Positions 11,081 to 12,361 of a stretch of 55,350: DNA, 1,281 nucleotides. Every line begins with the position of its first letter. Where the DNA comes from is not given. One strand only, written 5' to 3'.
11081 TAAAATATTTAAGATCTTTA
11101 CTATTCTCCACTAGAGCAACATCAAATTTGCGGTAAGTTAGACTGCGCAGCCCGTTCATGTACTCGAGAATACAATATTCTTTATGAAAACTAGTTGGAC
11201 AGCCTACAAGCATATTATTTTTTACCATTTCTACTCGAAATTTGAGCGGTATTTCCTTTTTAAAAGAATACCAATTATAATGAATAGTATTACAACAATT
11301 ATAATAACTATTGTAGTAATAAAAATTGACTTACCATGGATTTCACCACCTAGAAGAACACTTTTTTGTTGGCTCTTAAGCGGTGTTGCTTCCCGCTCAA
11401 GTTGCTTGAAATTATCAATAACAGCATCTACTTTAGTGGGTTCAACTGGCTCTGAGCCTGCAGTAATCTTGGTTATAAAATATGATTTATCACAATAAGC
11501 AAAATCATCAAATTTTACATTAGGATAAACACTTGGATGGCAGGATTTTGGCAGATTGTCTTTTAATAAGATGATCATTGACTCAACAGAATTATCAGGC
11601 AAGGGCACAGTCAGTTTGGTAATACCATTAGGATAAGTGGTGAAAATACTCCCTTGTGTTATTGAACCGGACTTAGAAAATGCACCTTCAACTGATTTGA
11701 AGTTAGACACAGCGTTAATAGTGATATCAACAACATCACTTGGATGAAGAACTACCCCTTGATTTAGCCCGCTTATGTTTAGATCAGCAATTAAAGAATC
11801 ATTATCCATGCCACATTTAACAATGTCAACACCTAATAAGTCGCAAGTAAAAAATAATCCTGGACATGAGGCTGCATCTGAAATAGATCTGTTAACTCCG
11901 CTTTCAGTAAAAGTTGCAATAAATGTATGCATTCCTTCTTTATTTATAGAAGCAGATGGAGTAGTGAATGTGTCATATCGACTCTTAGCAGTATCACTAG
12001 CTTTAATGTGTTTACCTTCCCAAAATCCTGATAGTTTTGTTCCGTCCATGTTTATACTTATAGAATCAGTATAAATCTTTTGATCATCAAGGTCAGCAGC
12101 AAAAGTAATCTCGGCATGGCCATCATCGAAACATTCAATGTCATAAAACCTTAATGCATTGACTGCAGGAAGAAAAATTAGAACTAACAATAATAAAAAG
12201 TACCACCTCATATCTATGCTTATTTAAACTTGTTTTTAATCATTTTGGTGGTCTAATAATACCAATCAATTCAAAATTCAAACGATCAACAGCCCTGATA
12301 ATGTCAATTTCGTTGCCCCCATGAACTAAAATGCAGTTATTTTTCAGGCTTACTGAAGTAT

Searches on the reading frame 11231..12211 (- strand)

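Call 9: search_protein_families(library=ncbifam, proteins=[window:11231-12211:-], max_evalue=10)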
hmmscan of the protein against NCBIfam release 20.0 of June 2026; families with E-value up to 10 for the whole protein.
window:11231-12211:- (326 aa): 2 families
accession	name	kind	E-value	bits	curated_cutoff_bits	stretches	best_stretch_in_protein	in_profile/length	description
TIGR05002.1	NxxGxxAF_repeat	domain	0.12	12.4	50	1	81-108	3-28/57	choice-of-anchor tandem repeat NxxGxxAF-containing protein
TIGR01477.1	RIFIN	paralog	0.17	11.6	176.95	1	284-318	303-337/356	variant surface antigen, rifin family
